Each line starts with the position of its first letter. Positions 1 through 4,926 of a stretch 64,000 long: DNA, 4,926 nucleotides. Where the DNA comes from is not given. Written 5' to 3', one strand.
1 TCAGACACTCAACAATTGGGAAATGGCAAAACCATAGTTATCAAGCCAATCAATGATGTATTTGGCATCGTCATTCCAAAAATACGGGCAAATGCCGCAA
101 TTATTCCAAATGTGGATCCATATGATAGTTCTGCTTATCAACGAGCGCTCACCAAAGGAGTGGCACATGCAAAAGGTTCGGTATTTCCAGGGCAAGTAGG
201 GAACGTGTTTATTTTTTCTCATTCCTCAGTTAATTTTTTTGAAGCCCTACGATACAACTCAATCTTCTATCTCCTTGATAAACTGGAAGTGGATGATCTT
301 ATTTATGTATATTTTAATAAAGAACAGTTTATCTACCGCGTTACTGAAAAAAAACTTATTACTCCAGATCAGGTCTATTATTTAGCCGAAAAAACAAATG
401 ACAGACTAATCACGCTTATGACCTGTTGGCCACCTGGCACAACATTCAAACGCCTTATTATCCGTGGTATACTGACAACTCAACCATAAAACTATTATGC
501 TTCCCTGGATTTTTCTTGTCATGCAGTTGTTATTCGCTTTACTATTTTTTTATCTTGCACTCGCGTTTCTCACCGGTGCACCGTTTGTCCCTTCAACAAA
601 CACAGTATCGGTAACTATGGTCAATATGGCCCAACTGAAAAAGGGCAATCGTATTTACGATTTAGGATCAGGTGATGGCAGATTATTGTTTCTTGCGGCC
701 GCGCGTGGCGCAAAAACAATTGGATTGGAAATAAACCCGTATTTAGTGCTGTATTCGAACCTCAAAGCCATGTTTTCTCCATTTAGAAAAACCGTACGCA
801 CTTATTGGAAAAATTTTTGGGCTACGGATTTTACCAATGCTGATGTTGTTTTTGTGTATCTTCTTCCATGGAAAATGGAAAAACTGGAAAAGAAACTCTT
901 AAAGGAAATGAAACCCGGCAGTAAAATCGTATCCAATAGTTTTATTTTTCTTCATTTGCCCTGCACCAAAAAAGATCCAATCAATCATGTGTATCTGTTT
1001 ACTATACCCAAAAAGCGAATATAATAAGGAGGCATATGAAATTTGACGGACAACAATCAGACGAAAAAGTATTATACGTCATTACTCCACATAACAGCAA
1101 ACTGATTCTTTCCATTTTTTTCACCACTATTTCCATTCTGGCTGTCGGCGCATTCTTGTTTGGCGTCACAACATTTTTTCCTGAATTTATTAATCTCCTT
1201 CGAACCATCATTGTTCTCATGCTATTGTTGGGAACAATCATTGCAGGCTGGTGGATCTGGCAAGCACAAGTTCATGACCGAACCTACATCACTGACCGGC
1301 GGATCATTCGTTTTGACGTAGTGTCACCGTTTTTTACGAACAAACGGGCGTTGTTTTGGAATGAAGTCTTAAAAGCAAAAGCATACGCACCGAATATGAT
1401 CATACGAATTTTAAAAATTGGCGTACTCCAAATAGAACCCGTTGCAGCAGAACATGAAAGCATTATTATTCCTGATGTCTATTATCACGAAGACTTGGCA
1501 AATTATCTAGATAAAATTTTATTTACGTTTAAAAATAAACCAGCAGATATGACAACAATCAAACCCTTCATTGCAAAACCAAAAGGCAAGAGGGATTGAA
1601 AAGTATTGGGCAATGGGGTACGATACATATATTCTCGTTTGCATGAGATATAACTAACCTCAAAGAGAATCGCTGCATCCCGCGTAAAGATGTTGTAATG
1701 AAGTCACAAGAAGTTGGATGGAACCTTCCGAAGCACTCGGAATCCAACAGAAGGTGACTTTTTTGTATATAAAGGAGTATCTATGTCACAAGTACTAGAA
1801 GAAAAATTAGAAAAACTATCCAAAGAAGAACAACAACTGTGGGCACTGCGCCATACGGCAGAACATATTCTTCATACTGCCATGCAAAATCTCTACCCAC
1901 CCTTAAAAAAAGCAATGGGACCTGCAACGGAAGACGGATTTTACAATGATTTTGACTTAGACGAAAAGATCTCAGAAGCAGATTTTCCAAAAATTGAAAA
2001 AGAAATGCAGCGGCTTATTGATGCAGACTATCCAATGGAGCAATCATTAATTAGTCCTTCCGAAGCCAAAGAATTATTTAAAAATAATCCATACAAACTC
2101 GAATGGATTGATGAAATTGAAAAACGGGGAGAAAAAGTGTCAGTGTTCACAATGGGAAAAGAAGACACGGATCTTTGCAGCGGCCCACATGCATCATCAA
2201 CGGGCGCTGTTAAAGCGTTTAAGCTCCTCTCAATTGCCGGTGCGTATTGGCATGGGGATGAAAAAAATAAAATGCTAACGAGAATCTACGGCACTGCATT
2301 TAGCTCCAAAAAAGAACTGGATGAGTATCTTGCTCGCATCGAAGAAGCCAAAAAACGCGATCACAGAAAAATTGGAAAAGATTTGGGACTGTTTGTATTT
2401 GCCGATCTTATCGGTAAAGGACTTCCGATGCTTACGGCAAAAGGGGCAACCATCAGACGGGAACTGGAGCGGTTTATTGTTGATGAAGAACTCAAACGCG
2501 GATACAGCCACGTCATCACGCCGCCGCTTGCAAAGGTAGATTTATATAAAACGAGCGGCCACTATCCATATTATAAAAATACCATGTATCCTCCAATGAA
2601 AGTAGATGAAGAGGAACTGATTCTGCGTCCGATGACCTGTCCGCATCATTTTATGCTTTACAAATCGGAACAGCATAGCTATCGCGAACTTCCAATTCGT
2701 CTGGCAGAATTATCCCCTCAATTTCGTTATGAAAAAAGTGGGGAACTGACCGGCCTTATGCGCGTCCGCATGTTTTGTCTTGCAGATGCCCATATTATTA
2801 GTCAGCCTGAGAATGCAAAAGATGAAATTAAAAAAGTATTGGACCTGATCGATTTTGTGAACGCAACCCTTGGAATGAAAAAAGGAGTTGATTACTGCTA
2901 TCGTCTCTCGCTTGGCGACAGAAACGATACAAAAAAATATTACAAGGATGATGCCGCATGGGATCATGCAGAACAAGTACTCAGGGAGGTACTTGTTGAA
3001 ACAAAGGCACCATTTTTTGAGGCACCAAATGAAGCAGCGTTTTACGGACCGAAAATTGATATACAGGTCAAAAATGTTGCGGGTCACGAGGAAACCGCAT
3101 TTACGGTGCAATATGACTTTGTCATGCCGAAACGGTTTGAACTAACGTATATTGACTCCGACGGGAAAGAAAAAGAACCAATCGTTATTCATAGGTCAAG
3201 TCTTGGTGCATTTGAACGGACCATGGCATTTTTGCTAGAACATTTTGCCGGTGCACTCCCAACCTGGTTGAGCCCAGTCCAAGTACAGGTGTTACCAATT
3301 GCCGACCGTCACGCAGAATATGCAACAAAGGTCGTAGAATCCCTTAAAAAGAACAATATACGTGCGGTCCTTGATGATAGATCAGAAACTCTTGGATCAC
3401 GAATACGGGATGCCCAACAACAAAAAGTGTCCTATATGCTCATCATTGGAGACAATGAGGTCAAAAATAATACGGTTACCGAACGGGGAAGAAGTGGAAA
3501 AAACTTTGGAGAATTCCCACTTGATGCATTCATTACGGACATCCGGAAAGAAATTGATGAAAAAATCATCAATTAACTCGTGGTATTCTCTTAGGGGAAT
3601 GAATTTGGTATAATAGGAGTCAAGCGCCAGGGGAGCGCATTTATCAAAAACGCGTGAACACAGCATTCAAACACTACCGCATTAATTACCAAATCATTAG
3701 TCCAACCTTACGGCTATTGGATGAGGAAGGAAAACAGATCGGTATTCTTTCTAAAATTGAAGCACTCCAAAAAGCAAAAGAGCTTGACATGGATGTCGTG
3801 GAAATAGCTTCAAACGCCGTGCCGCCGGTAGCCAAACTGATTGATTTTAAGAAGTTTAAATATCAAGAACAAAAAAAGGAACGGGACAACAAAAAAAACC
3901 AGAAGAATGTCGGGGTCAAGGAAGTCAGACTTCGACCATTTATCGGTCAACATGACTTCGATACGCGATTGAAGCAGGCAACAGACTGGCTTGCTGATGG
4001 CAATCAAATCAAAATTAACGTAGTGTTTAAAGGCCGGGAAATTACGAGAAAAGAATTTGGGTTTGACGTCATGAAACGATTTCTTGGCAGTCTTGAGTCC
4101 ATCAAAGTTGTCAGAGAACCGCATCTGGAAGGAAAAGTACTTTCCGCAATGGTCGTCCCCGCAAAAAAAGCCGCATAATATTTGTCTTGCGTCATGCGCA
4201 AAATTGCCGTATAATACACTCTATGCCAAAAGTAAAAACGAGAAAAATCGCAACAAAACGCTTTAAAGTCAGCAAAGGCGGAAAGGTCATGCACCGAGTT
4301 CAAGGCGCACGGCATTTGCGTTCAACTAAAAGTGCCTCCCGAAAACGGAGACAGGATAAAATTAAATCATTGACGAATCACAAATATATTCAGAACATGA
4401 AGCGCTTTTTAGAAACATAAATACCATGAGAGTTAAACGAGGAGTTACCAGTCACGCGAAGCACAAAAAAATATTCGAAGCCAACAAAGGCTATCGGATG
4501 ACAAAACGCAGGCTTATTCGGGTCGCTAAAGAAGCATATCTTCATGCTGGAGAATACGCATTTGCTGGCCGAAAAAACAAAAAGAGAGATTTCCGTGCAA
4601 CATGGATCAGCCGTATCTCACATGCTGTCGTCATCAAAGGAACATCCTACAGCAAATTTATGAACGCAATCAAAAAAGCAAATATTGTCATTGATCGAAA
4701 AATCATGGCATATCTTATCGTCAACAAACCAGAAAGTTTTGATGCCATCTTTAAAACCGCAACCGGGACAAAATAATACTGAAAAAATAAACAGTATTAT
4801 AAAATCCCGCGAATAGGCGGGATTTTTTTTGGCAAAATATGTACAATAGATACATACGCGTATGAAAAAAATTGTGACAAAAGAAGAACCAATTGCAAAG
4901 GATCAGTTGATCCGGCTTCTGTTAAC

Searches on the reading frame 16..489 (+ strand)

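Call 83: search_protein_families(library=pfam, proteins=[window:16-489:+], max_evalue=0.0001)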
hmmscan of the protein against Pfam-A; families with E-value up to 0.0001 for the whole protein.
window:16-489:+ (157 aa): 1 family
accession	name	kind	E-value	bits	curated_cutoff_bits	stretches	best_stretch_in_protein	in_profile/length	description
PF04203.18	Sortase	-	3e-22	79.1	26.6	1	18-151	1-122/125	Sortase domain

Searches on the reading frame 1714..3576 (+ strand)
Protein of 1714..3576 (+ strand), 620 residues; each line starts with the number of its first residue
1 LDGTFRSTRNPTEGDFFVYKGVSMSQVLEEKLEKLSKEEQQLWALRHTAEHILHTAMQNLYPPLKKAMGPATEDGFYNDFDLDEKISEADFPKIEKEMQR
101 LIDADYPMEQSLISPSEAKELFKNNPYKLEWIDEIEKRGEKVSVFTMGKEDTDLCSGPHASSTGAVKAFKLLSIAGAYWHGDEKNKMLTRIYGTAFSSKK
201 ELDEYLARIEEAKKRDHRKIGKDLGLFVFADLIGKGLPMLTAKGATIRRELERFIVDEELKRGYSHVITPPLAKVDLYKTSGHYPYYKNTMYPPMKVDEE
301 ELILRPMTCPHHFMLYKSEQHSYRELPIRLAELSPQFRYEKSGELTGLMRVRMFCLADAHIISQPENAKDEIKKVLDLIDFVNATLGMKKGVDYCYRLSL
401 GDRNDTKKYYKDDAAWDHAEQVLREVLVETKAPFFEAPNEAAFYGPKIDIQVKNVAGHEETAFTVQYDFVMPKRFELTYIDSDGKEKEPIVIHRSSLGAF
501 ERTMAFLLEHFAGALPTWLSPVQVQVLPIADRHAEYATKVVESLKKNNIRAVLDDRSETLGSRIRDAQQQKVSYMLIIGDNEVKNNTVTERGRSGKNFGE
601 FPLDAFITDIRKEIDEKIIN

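Call 62: search_protein_families(library=pfam, proteins=[window:1714-3576:+])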
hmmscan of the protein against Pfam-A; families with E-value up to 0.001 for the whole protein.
window:1714-3576:+ (620 aa): 3 families
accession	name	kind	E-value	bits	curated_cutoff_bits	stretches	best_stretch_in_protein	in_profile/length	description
PF00587.30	tRNA-synt_2b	-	3.7e-36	125.3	29.3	1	299-511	8-179/179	tRNA synthetase class II core domain (G, H, P, S and T)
PF03129.25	HGTP_anticodon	-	1.6e-21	76.7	21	1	523-612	1-93/94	Anticodon binding domain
PF07973.19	tRNA_SAD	-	1e-13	51.5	24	1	142-192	1-44/44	Threonyl and Alanyl tRNA synthetase second additional domain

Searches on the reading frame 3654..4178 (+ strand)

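Call 83: search_protein_families(library=pfam, proteins=[window:3654-4178:+], max_evalue=0.0001)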
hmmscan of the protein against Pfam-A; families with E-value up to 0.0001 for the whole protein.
window:3654-4178:+ (174 aa): 2 families
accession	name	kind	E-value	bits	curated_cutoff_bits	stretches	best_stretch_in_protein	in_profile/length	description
PF05198.21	IF3_N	-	5.5e-25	87.8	26.9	1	10-78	1-69/70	Translation initiation factor IF-3, N-terminal domain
PF00707.27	IF3_C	-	5.5e-24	84.4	34.8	1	87-169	2-85/86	Translation initiation factor IF-3, C-terminal domain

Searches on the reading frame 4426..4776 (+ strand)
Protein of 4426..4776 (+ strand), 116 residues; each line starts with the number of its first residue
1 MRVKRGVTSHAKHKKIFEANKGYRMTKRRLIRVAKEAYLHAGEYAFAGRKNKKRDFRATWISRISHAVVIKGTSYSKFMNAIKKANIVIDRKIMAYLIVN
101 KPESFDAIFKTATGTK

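Call 83: search_protein_families(library=pfam, proteins=[window:4426-4776:+], max_evalue=0.0001)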
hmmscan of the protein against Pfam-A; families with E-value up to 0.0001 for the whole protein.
window:4426-4776:+ (116 aa): 1 family
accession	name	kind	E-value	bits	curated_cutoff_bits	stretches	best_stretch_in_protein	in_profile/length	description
PF00453.23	Ribosomal_L20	-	1.5e-34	118.8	30.8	1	2-108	1-107/107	Ribosomal protein L20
